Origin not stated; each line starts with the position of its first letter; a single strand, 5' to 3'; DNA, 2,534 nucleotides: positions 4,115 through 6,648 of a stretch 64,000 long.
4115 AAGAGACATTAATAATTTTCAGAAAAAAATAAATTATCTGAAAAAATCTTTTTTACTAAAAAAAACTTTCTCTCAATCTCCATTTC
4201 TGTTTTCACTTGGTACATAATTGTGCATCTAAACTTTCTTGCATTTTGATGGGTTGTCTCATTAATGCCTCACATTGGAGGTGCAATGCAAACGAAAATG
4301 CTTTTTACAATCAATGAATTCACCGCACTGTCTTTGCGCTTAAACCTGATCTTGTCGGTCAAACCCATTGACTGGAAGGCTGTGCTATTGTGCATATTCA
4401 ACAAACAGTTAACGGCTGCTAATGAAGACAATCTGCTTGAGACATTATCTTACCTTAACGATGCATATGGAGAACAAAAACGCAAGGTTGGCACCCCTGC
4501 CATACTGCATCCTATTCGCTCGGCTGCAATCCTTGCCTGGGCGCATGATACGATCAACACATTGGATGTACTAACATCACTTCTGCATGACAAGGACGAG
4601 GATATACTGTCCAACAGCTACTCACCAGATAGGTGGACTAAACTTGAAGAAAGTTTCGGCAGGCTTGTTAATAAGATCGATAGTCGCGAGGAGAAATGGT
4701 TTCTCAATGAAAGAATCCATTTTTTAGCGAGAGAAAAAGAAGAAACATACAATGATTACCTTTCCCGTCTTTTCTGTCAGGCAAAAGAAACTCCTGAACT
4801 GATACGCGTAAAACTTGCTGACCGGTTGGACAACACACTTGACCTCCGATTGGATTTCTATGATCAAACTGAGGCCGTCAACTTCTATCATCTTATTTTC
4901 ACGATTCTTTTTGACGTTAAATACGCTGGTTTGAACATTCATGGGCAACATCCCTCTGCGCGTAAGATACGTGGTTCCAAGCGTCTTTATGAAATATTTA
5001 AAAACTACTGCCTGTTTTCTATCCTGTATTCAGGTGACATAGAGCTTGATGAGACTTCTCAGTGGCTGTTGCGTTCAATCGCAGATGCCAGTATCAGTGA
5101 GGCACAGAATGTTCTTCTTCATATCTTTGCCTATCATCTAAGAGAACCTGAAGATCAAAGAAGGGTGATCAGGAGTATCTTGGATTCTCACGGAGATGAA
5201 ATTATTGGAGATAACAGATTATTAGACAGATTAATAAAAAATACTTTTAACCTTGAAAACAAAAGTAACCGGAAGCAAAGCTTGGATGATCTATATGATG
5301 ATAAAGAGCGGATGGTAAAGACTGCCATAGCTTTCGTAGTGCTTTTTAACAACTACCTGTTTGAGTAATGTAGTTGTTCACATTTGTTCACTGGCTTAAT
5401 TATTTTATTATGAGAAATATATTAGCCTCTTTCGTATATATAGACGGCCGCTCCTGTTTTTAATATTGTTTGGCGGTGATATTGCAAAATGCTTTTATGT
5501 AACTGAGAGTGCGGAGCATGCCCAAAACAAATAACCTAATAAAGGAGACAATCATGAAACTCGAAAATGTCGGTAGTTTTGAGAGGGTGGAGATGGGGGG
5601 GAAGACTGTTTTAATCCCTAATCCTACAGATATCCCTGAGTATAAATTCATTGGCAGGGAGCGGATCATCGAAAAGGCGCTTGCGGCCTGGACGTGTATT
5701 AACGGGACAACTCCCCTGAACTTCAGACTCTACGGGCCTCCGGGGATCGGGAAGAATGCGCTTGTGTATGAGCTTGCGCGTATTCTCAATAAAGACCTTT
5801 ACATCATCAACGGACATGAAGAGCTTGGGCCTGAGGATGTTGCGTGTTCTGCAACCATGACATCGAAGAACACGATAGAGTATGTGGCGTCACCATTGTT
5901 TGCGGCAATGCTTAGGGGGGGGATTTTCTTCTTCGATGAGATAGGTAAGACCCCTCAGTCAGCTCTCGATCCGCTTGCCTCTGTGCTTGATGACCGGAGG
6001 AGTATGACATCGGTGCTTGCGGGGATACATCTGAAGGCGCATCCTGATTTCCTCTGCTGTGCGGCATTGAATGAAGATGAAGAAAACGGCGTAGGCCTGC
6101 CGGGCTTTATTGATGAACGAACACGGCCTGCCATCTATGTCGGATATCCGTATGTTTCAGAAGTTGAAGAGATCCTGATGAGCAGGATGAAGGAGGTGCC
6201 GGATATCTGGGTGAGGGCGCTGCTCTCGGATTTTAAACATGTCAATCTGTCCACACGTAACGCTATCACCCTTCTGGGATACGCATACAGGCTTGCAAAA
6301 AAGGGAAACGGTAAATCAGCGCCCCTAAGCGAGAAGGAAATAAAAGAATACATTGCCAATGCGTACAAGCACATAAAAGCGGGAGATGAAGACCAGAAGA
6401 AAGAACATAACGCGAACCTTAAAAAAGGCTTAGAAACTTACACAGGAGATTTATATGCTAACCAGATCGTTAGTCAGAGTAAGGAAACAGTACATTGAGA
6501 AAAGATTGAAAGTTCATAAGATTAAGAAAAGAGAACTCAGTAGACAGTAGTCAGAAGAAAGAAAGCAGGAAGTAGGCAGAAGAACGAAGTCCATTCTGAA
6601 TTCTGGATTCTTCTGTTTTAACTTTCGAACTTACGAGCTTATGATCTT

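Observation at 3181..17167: Fourteen-kb same-strand cluster built around a RelA/SpoT-type HD hydrolase, a MoxR AAA_5 ATPase and three tandem ~698-aa paralogs, a candidate uncharacterised system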

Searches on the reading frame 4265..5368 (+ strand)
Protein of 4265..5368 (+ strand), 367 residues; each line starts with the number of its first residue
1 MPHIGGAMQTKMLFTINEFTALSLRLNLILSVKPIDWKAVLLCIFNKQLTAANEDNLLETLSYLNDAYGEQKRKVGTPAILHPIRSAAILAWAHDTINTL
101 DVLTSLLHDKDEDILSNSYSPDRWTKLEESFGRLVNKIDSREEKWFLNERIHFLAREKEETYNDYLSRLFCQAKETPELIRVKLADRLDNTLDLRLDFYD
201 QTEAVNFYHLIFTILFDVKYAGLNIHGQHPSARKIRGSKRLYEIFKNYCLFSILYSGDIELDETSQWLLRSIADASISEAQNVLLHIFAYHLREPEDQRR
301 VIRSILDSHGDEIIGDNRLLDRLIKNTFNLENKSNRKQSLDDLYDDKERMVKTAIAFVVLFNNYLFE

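Call 4: search_protein_families(library=pfam, proteins=[window:4265-5368:+], max_evalue=0.1)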
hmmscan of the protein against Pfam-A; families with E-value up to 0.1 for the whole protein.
window:4265-5368:+ (367 aa): 2 families
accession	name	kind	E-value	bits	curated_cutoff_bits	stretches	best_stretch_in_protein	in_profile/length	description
PF13328.12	HD_4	-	0.007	16.5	27.2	1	61-191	2-124/156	HD domain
PF11559.13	ADIP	-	0.017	15.6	34.3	0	94-175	31-112/151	Afadin- and alpha -actinin-Binding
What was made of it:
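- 4265..5368 (+): 367-aa HD protein with a Rel/SpoT-type (small alarmone hydrolase-like) N-terminal domain and an unassigned ~170-aa C-terminal part. Pfam HD_4 is below cutoff (call 4).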

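Call 5: search_protein_families(library=padloc, proteins=[window:4265-5368:+], max_evalue=0.1)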
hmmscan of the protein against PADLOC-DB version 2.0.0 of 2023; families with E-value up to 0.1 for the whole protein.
window:4265-5368:+ (367 aa): 0 families

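Call 6: search_protein_families(library=ncbifam, proteins=[window:4265-5368:+], max_evalue=0.1)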
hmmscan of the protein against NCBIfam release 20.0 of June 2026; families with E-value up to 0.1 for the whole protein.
window:4265-5368:+ (367 aa): 2 families
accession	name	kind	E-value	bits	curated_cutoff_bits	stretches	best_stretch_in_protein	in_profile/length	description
TIGR00691.1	spoT_relA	subfamily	2.2e-10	39.5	499.2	1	64-194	5-122/687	RelA/SpoT family protein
NF008303.0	PRK11092.1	equivalog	3.4e-06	25.6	947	1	55-191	21-144/702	bifunctional GTP diphosphokinase/guanosine-3',5'-bis pyrophosphate 3'-pyrophosphohydrolase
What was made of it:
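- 4265..5368 (+): TIGR00691 E 2e-10 (call 6).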

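Call 28: search_solved_structures(query=window:4265-5368:+, max_evalue=1, show_alignments=2)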
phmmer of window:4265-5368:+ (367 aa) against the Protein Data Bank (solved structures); distinct sequences matched with E-value up to 1: 14.
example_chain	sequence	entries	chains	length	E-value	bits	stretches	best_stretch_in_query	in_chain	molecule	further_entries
7ohg_A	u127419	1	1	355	6.4e-07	32.4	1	57-193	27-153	Guanosine-3',5'-bis(Diphosphate) 3'-pyrophosphohydrolase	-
6s2t_A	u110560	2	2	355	6.4e-07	32.4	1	57-193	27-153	(P)ppGpp synthetase I, SpoT/RelA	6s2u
6s2v_A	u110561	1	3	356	6.4e-07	32.4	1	57-193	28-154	(P)ppGpp synthetase I, SpoT/RelA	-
1vj7_A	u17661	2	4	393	1.7e-05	27.7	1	57-203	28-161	Bifunctional RELA/SPOT | Bifunctional (p)ppGpp synthase/hydrolase RelA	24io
8acu_A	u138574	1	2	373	9.7e-05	25.2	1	61-195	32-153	GTP pyrophosphokinase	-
7oiw_A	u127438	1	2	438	0.00011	25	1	49-195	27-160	GTP pyrophosphokinase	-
6yxa_A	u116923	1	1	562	0.0002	24.2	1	61-195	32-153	GTP pyrophosphokinase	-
7sq4_A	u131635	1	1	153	0.00061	22.6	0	260-300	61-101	Designed trefoil knot protein, variant 2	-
7qps_A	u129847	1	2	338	0.0018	21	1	41-193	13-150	ACT domain protein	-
7qpr_A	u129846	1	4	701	0.0075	19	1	41-193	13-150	ACT domain protein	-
5xnx_A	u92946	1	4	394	0.0086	18.8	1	64-195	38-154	Bifunctional (p)ppGpp synthase/hydrolase RelA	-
8fr8_I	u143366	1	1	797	0.026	17.2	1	65-195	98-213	GTP pyrophosphokinase RelA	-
3nr1_A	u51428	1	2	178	0.16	14.7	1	56-114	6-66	HD domain-containing protein 3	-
5vxa_A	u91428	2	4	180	0.63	12.7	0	56-112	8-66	Guanosine-3',5'-bis(diphosphate) 3'-pyrophosphohydrolase MESH1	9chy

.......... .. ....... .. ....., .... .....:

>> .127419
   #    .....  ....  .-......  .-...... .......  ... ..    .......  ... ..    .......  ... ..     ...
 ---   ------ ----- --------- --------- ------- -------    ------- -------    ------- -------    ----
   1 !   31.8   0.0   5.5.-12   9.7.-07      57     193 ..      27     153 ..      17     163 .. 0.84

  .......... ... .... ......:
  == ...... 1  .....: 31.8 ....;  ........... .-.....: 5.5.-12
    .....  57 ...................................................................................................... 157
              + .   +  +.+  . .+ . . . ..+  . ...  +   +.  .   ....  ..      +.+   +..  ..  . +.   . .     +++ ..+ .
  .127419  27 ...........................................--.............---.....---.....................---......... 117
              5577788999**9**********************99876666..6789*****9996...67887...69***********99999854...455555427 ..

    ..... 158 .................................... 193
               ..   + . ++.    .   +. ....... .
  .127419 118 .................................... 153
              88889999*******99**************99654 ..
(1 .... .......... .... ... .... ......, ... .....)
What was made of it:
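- On Rel/SpoT hydrolase (small alarmone hydrolase): All motifs are present and aligned (call 28), and TIGR00691 gives a local E of 2e-10 (call 6).
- Closest known: Small alarmone hydrolases. Same: The HD protein keeps the H, HD, ED and KLADRL.N motifs and aligns to Rel hydrolase domains (calls 6, 28).
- Checked: HD protein: it aligns to Rel/SpoT hydrolase domains (TIGR00691 E 2e-10, call 6; PDB 7ohg/6s2t E 6e-7, call 28).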

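Call 79: find_related_loci(query=window:4265-5368:+, collection=metagenome_contigs, flank=8000)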
Query window:4265-5368:+ (367 aa) in metagenome_contigs; peptide patterns used: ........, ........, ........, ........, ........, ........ (x = any residue, [..] = any of these).
185 stretches matched a pattern, but none encodes a relative of the query by tblastn (E <= 1e-3).
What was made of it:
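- Tried and rejected: Found nothing (call 79).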

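Call 82: find_related_loci(query=A3, collection=metagenome_contigs, flank=8000)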
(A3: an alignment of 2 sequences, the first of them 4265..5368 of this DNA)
Query A3 (367 aa) in metagenome_contigs; peptide patterns used: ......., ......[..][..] (x = any residue, [..] = any of these).
203 stretches matched a pattern; 4 encode a relative of the query (tblastn E <= 1e-3); 4 distinct loci.
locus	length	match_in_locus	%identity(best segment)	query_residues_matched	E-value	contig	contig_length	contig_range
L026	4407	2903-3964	46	16-365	2e-100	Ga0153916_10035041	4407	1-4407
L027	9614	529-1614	47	8-365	2e-94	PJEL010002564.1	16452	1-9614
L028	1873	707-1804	45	5-365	1e-97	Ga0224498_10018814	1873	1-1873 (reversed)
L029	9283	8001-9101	38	7-367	3e-76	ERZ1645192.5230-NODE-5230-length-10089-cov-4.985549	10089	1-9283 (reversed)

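Call 105: search_protein_families(library=phrogs, proteins=[window:4265-5368:+], max_evalue=0.01)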
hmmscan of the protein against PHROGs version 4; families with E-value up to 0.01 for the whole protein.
window:4265-5368:+ (367 aa): 1 family
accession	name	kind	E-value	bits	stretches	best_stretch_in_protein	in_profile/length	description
phrog_990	-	other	6.7e-05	23.3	1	67-208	165-284/374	metal-dependent phosphohydrolase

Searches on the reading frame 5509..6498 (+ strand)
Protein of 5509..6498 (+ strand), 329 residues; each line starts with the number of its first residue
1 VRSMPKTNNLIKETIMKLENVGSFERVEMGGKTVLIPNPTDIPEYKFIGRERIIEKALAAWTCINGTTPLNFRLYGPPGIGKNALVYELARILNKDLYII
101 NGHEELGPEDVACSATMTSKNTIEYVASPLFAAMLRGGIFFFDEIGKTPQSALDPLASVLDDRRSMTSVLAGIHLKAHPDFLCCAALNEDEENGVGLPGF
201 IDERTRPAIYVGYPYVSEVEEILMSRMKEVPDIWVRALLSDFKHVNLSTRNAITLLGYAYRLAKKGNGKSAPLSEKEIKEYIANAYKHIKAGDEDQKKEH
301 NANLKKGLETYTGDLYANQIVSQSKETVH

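Call 4: search_protein_families(library=pfam, proteins=[window:5509-6498:+], max_evalue=0.1)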
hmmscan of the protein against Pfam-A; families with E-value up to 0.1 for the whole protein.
window:5509-6498:+ (329 aa): 7 families
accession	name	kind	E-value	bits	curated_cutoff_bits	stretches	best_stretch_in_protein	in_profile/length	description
PF07728.20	AAA_5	-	3.1e-17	63.3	22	1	74-189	4-123/139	AAA domain (dynein-related subfamily)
PF13191.12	AAA_16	-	5e-06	27.6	32.6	1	46-107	1-63/167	AAA ATPase domain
PF00004.35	AAA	-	8.6e-06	26.7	21.2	1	74-165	3-97/131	ATPase family associated with various cellular activities (AAA)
PF07726.17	AAA_3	-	0.00023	21.5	27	1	75-194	5-117/131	ATPase family associated with various cellular activities (AAA)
PF20030.5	bpMoxR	-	0.0092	15.5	27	1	46-164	13-125/205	MoxR domain in the MoxR-vWA-beta-propeller ternary systems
PF01078.27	Mg_chelatase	-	0.053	13.4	20.3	0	71-94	24-47/207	Magnesium chelatase, subunit ChlI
PF05496.18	RuvB_N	-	0.062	13.5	27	0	73-113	37-77/159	Holliday junction DNA helicase RuvB P-loop domain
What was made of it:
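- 5509..6498 (+): 329-aa MoxR-class AAA_5 ATPase, the conserved first gene of the core module. AAA_5 63 bits (call 4).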

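Call 5: search_protein_families(library=padloc, proteins=[window:5509-6498:+], max_evalue=0.1)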
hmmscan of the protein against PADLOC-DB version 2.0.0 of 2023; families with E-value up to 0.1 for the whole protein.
window:5509-6498:+ (329 aa): 2 families
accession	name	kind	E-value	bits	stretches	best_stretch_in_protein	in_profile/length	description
PDLC03838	DolB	-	0.011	13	1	56-97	153-194/375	-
PDLC02196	IetA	-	0.043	11.2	0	72-99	125-152/374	-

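Call 6: search_protein_families(library=ncbifam, proteins=[window:5509-6498:+], max_evalue=0.1)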
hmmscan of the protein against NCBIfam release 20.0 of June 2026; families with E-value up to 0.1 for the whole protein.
window:5509-6498:+ (329 aa): 9 families
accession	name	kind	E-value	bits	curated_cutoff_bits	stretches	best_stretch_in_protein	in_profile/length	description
TIGR02928.1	TIGR02928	subfamily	8.3e-06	24.9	181.3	1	40-130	11-99/366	orc1/cdc6 family replication initiation protein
TIGR02640.1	gas_vesic_GvpN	equivalog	5.2e-05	22.9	266.8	1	72-119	24-71/262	gas vesicle protein GvpN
TIGR00635.1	ruvB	equivalog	0.00013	21.1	299.05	1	47-123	6-84/305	Holliday junction branch migration DNA helicase RuvB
TIGR02902.1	spore_lonB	equivalog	0.00013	20.8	723.3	1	47-85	67-102/531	ATP-dependent protease LonB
TIGR02903.1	spore_lon_C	equivalog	0.00046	18.8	678.8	1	11-84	122-190/615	Lon family ATP-dependent protease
NF003229.0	PRK04195.1-5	equivalog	0.014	14.1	280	1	74-120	49-95/413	replication factor C large subunit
NF003230.0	PRK04195.1-6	equivalog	0.029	13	441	1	49-101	18-71/494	replication factor C large subunit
NF003226.0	PRK04195.1-1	equivalog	0.047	12.6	588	1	72-112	43-83/405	replication factor C large subunit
NF010248.0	PRK13695.1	equivalog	0.049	13.3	156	0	71-102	5-36/180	NTPase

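Call 29: search_solved_structures(query=window:5509-6498:+, max_evalue=0.01)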
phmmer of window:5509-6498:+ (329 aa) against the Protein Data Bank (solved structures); distinct sequences matched with E-value up to 0.01: 18.
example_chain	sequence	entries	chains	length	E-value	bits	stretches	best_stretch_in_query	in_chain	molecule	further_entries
6i27_A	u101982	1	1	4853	1.6e-29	106.2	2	74-198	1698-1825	Midasin,Midasin,Midasin,Midasin,Midasin,Midasin,Midasin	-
6i26_A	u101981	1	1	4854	1.6e-29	106.2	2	74-198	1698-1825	Midasin,Midasin,Midasin,Midasin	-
6hyp_A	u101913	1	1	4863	1.6e-29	106.2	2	74-198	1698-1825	Midasin,Midasin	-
5jcs_s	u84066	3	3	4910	1.7e-29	106.1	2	74-198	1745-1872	Midasin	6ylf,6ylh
6or5_A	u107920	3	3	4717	1.9e-26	96.1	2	73-234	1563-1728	Midasin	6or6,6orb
9qhd_A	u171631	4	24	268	5e-09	38.9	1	72-193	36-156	Nitric oxide reductase NorQ protein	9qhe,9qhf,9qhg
9qh4_A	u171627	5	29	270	3.8e-08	36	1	70-193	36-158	Protein NorQ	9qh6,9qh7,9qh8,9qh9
5c3c_A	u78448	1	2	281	3.5e-07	32.8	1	72-189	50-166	CbbQ/NirQ/NorQ domain protein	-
6l1q_C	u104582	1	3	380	1.1e-05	27.9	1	73-189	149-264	CbbQ protein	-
5vc7_A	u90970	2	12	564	0.00096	21.5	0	71-106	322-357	VCP-like ATPase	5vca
5g4g_A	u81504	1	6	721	0.0018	20.7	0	71-106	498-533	VCP-LIKE ATPASE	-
5g4f_A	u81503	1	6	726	0.0018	20.6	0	71-106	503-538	VCP-LIKE ATPASE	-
1ixr_C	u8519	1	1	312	0.005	19.2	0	46-114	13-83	RuvB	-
1ixs_B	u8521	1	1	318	0.0052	19.1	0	46-114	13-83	RuvB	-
1hqc_A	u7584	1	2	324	0.0054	19.1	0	46-114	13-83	RUVB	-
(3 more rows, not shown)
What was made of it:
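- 5509..6498 (+): Solved relatives are midasin, NorQ and CbbQ (call 29).
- Checked: The best solved relatives are midasin, NorQ and CbbQ (call 29).
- NorQ and CbbQ are among the nearest solved ATPases (call 29).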
